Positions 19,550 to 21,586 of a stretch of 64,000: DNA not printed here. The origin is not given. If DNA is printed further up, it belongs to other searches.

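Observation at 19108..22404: Isolated, translationally coupled tssF-tssG (T6SS baseplate wedge) pair with no other T6SS gene in 64 kb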

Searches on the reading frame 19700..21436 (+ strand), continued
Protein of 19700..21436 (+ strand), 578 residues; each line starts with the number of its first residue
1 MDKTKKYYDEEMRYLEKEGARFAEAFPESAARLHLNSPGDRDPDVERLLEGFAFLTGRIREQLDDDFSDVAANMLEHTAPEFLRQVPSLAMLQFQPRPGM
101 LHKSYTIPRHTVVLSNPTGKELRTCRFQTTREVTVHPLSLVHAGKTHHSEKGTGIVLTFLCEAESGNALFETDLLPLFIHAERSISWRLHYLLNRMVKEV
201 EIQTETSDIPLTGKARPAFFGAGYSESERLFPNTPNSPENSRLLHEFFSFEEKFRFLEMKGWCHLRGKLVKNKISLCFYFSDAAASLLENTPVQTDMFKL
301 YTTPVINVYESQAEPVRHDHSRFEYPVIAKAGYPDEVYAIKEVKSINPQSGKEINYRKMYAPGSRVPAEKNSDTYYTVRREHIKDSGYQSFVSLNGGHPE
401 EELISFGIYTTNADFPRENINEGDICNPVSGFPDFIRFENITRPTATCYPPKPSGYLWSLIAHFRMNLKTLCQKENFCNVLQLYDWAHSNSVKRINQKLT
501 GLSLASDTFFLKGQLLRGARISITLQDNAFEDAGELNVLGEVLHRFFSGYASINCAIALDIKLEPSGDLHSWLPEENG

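Call 26: find_encoding_contigs(protein=P0141, flank=10000, max_places=2)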
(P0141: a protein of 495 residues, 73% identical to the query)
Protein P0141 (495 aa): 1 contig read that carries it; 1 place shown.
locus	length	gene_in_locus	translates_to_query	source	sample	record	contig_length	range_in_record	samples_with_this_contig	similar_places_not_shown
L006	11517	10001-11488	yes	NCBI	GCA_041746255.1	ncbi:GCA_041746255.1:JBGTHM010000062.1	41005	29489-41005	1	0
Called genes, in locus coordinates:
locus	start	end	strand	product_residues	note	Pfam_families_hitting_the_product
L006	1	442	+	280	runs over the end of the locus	-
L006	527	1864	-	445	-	PF08308:PEGA (faint)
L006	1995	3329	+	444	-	PF05936:T6SS_VasE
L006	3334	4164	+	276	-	PF09850:DotU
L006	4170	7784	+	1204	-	PF14331:IcmF-related_N, PF06761:IcmF-related, PF21070:IcmF_helical (weak), PF06744:IcmF_C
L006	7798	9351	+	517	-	PF06812:ImpA_N, PF16989:T6SS_VasJ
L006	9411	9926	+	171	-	PF05591:T6SS_VipA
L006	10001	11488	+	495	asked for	PF05943:VipB, PF18945:VipB_2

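Call 27: find_encoding_contigs(protein=P0140, flank=10000, max_places=2)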
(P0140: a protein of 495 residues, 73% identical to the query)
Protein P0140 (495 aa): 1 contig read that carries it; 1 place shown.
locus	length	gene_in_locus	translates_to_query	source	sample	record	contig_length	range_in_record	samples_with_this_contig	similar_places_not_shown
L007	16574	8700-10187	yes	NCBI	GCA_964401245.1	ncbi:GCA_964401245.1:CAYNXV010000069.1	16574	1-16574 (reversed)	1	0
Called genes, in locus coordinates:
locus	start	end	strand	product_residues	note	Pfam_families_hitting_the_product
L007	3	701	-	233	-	?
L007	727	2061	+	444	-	PF05936:T6SS_VasE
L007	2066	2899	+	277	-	PF09850:DotU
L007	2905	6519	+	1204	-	PF14331:IcmF-related_N, PF06761:IcmF-related, PF21070:IcmF_helical (weak), PF06744:IcmF_C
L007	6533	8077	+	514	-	PF06812:ImpA_N, PF16989:T6SS_VasJ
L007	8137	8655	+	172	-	PF05591:T6SS_VipA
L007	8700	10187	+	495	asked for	PF05943:VipB, PF18945:VipB_2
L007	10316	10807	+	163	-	PF05638:T6SS_HCP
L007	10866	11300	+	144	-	PF04965:GPW_gp25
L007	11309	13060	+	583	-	PF05947:T6SS_TssF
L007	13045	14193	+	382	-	PF06996:T6SS_TssG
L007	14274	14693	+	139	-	PF00072:Response_reg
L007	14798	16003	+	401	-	PF07555:NAGidase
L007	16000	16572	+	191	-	?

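Call 41: find_encoding_contigs(protein=P0035, flank=10000, max_places=1)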
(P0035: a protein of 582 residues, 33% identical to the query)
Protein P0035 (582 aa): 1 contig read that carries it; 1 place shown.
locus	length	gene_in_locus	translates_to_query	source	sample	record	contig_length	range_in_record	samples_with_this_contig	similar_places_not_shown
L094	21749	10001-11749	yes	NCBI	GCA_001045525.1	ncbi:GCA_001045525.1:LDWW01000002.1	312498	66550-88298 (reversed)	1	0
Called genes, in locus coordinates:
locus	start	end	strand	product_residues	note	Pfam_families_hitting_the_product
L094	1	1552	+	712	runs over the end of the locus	-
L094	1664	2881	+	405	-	PF00155:Aminotran_1_2, PF01041:DegT_DnrJ_EryC1 (weak)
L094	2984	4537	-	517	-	PF16697:Yop-YscD_cpl, PF00498:FHA, PF01464:SLT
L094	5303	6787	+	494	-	PF06812:ImpA_N (faint), PF16989:T6SS_VasJ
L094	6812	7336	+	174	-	PF05591:T6SS_VipA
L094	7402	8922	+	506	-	PF05943:VipB, PF18945:VipB_2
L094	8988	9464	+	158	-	PF05638:T6SS_HCP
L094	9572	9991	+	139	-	PF04965:GPW_gp25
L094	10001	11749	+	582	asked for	PF05947:T6SS_TssF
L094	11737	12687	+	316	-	PF06996:T6SS_TssG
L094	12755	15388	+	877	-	PF02861:Clp_N, PF00004:AAA, PF12775:AAA_7 (faint), PF23569:NBD_SMAX1, PF17871:AAA_lid_9, PF07724:AAA_2, PF07728:AAA_5, PF10431:ClpB_D2-small, +3 more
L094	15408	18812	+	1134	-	PF14331:IcmF-related_N, PF06761:IcmF-related, PF21070:IcmF_helical, PF06744:IcmF_C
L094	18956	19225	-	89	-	-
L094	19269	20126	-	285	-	PF02749:QRPTase_N, PF01729:QRPTase_C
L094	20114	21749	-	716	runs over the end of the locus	-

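Call 42: find_encoding_contigs(protein=P0030, flank=10000, max_places=1)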
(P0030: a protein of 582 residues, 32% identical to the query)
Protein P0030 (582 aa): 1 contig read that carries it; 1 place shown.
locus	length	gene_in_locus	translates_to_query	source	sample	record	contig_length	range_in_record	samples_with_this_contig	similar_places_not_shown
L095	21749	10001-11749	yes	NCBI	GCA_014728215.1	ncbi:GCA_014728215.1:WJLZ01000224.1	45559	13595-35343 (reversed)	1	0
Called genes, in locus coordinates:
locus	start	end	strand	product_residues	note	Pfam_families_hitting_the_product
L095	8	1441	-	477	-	PF01541:GIY-YIG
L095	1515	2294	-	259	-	PF00795:CN_hydrolase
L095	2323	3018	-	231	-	PF01694:Rhomboid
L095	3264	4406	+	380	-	PF04055:Radical_SAM, PF06969:HemN_C (weak)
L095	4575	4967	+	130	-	-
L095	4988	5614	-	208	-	-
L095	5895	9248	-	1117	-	-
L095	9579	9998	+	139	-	PF04965:GPW_gp25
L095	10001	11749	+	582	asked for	PF05947:T6SS_TssF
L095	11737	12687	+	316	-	PF06996:T6SS_TssG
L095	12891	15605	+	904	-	PF02861:Clp_N, PF23569:NBD_SMAX1 (weak), PF00004:AAA, PF17871:AAA_lid_9, PF00004:AAA (weak), PF07724:AAA_2, PF07728:AAA_5, PF10431:ClpB_D2-small, +5 more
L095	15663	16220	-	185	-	PF03692:CxxCxxCC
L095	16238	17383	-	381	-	PF02684:LpxB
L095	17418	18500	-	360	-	PF00483:NTP_transferase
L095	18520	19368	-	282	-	PF02811:PHP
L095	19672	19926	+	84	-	-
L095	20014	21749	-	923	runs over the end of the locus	PF00069:Pkinase, PF07714:PK_Tyr_Ser-Thr, PF17667:Pkinase_fungal (weak), PF12895:ANAPC3 (faint), PF07719:TPR_2 (faint), PF13428:TPR_14 (faint), PF13424:TPR_12 (weak), PF25062:ARM_TT21_N (weak), +4 more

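Call 54: search_protein_families(library=ncbifam, proteins=[L001:10001-11752:+, L005:10001-11737:+, L007:11309-13060:+, L094:10001-11749:+, L095:10001-11749:+, L001:11737-12900:+, L005:11722-12684:+, L007:13045-14193:+, L094:11737-12687:+, L095:11737-12687:+], max_evalue=1e-10)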
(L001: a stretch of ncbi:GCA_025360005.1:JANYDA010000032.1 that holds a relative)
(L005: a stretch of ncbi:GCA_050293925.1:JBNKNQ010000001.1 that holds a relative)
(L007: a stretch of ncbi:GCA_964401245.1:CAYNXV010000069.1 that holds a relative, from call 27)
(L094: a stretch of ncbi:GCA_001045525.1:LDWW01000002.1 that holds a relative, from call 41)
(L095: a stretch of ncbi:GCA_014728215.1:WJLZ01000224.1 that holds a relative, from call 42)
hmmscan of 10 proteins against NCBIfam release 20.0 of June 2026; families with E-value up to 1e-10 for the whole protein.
L001:10001-11752:+ (583 aa): 1 family
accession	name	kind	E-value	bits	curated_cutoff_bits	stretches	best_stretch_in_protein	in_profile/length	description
TIGR03359.1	VI_chp_6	equivalog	3.6e-149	498.4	260.3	1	4-582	1-599/600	type VI secretion system baseplate subunit TssF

L005:10001-11737:+ (578 aa): 1 family
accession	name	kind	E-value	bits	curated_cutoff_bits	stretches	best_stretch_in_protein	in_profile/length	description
TIGR03359.1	VI_chp_6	equivalog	1.1e-124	417.6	260.3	1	5-573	2-595/600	type VI secretion system baseplate subunit TssF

L007:11309-13060:+ (583 aa): 1 family
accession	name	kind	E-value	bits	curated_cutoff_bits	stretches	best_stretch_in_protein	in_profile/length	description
TIGR03359.1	VI_chp_6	equivalog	9.4e-137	457.4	260.3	1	4-579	1-596/600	type VI secretion system baseplate subunit TssF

L094:10001-11749:+ (582 aa): 1 family
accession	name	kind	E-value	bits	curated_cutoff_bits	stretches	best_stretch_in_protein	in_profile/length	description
TIGR03359.1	VI_chp_6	equivalog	1.6e-149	499.6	260.3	1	3-582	2-600/600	type VI secretion system baseplate subunit TssF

L095:10001-11749:+ (582 aa): 1 family
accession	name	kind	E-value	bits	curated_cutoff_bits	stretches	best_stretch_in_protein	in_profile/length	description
TIGR03359.1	VI_chp_6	equivalog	1.6e-152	509.5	260.3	1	3-581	2-599/600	type VI secretion system baseplate subunit TssF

L001:11737-12900:+ (387 aa): 1 family
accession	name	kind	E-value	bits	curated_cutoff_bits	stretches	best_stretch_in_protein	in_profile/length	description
TIGR03347.1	VI_chp_1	equivalog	3.9e-71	239.6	143.3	1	15-304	4-253/300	type VI secretion system baseplate subunit TssG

L005:11722-12684:+ (320 aa): 1 family
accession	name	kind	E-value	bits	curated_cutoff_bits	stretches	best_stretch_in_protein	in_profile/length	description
TIGR03347.1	VI_chp_1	equivalog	2.3e-51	174.7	143.3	1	12-309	1-300/300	type VI secretion system baseplate subunit TssG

L007:13045-14193:+ (382 aa): 1 family
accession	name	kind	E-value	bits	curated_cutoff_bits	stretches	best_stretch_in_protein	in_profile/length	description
TIGR03347.1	VI_chp_1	equivalog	9.9e-67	225.2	143.3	1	14-295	3-251/300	type VI secretion system baseplate subunit TssG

L094:11737-12687:+ (316 aa): 1 family
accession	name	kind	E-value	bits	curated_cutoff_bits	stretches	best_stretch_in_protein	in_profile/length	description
TIGR03347.1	VI_chp_1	equivalog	1.3e-68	231.4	143.3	1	14-296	4-295/300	type VI secretion system baseplate subunit TssG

L095:11737-12687:+ (316 aa): 1 family
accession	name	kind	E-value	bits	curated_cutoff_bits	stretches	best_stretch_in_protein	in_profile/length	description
TIGR03347.1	VI_chp_1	equivalog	4.5e-72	242.7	143.3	1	13-301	3-300/300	type VI secretion system baseplate subunit TssG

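Call 56: find_encoding_contigs(protein=P0002, flank=10000, max_places=2)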
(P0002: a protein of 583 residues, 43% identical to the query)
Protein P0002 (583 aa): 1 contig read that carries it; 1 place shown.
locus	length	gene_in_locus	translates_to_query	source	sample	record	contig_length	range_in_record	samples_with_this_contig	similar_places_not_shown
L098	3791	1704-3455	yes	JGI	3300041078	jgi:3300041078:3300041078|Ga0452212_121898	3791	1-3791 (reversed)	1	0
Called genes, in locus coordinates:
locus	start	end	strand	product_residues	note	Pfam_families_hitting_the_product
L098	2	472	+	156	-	?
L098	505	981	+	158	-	PF05638:T6SS_HCP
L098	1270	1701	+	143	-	PF04965:GPW_gp25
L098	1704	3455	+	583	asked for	PF05947:T6SS_TssF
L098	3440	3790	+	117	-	?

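Call 60: search_solved_structures(query=window:19700-21436:+, max_evalue=0.001)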
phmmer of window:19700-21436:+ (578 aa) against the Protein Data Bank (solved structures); distinct sequences matched with E-value up to 0.001: 1.
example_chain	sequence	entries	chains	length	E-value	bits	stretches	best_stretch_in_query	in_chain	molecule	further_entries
6giy_A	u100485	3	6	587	8e-69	236.4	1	2-575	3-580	TssF | Putative type VI secretion protein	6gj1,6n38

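Call 63: list_cluster_members(proteins=[P0030, P0031, P0040, P0043, P0048, P0059, P0063, P0067, P0074, P0085])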
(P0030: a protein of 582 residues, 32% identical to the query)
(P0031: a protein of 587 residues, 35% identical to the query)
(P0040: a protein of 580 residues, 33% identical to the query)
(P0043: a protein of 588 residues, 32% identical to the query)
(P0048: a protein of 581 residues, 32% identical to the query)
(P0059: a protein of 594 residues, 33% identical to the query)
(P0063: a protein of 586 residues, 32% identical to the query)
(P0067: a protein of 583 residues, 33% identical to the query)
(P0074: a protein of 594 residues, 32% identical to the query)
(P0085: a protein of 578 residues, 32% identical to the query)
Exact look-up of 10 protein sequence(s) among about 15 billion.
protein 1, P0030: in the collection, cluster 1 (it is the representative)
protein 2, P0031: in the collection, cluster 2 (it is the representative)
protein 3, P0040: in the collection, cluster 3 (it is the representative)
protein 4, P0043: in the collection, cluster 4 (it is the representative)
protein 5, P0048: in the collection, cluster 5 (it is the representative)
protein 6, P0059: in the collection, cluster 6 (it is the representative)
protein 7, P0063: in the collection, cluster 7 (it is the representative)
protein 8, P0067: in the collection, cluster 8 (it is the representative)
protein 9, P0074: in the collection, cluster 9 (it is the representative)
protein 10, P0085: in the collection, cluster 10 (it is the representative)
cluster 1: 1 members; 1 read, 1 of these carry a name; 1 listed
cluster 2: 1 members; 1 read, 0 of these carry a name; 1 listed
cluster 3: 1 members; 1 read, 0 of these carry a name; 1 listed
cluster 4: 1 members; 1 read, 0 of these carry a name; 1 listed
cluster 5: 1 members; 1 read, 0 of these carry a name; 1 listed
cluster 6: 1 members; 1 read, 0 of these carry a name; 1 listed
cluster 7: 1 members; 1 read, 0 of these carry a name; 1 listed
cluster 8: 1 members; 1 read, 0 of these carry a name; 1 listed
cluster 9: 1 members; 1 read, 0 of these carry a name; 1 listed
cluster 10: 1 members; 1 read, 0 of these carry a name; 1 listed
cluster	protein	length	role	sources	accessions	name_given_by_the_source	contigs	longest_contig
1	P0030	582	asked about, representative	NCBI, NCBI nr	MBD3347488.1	MAG: type VI secretion system baseplate subunit TssF [Chitinivibrionales bacterium] | type VI secretion system baseplate subunit TssF [Chitinivibrionales bacterium]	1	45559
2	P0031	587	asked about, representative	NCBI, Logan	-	-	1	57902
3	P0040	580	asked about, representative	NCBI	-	-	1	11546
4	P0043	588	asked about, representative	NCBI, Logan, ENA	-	-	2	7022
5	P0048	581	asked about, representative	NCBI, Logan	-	-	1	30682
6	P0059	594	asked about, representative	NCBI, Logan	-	-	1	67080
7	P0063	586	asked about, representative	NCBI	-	-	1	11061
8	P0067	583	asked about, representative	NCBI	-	-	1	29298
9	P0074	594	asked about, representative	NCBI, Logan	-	-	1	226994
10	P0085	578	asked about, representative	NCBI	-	-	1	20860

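Call 64: list_cluster_members(proteins=[P0191, P0239, P0219, P0149, P0174, P0196, P0185, P0205, P0156, P0150])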
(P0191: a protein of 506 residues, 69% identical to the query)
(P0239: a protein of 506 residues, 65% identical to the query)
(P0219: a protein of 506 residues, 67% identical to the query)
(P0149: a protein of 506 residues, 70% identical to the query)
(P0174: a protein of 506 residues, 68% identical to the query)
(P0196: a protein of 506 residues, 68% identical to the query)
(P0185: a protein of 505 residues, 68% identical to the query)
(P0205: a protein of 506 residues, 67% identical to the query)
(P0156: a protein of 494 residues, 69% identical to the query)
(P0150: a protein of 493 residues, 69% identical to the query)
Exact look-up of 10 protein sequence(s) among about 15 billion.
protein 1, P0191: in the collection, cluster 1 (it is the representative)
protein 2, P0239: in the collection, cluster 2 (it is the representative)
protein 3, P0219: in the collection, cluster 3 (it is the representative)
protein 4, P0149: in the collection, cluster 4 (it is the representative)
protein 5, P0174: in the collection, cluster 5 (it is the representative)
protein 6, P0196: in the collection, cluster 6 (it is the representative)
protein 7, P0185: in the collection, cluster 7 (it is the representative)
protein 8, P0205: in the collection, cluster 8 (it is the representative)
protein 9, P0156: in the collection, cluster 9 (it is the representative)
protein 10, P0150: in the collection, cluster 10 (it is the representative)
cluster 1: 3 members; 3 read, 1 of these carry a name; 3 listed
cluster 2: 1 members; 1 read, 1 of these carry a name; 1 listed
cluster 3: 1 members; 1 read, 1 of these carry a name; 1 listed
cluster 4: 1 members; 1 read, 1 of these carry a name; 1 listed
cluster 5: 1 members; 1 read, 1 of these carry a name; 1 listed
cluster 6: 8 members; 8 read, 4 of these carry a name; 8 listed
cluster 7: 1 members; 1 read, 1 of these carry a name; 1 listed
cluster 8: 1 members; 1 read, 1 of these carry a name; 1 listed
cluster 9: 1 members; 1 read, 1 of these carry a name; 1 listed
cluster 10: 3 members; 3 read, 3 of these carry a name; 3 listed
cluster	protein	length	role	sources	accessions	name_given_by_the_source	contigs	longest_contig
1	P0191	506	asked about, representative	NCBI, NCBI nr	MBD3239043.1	MAG: type VI secretion system contractile sheath large subunit [Chitinivibrionales ... | type VI secretion system contractile sheath large subunit [Chitinivibrionales bacterium]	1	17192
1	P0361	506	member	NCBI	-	-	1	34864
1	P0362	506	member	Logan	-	-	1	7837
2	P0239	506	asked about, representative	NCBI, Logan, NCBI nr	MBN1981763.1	MAG: type VI secretion system contractile sheath large subunit [Chitinivibrionales ... | type VI secretion system contractile sheath large subunit [Chitinivibrionales bacterium]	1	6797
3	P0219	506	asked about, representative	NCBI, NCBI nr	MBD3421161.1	MAG: type VI secretion system contractile sheath large subunit [Chitinivibrionales ... | type VI secretion system contractile sheath large subunit [Chitinivibrionales bacterium]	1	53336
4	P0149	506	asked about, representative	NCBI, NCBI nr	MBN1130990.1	MAG: type VI secretion system contractile sheath large subunit [Chitinispirillaceae ... | type VI secretion system contractile sheath large subunit [Chitinispirillaceae bacterium]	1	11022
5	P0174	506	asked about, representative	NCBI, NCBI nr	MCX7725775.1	MAG: type VI secretion system contractile sheath large subunit [Chitinispirillaceae ... | type VI secretion system contractile sheath large subunit [Chitinispirillaceae bacterium]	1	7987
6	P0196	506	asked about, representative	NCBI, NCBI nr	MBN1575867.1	MAG: type VI secretion system contractile sheath large subunit [Chitinispirillaceae ... | type VI secretion system contractile sheath large subunit [Chitinispirillaceae bacterium]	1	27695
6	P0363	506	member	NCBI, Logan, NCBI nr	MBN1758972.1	MAG: type VI secretion system contractile sheath large subunit [Chitinispirillaceae ... | type VI secretion system contractile sheath large subunit [Chitinispirillaceae bacterium]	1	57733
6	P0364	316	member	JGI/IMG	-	type VI secretion system protein ImpC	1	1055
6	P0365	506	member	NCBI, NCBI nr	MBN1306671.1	MAG: type VI secretion system contractile sheath large subunit [Chitinispirillaceae ... | type VI secretion system contractile sheath large subunit [Chitinispirillaceae bacterium]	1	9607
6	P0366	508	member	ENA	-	-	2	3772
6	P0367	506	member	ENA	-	-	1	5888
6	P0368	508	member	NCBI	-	-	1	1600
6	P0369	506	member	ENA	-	-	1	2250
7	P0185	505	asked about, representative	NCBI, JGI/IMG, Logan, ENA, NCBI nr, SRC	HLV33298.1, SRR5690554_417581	MAG TPA: type VI secretion system contractile sheath large subunit [Chitinispirillaceae ... | type VI secretion system contractile sheath large subunit [Chitinispirillaceae bacterium]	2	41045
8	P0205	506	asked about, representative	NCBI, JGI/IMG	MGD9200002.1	MAG: type VI secretion system contractile sheath large subunit [Chitinispirillia ... | type VI secretion system protein ImpC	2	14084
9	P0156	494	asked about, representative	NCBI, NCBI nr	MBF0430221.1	MAG: type VI secretion system contractile sheath large subunit [Fibrobacteria bacterium] | type VI secretion system contractile sheath large subunit [Fibrobacteria bacterium]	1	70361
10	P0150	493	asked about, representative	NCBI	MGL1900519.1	MAG: type VI secretion system contractile sheath large subunit [Fibrobacterales bacterium]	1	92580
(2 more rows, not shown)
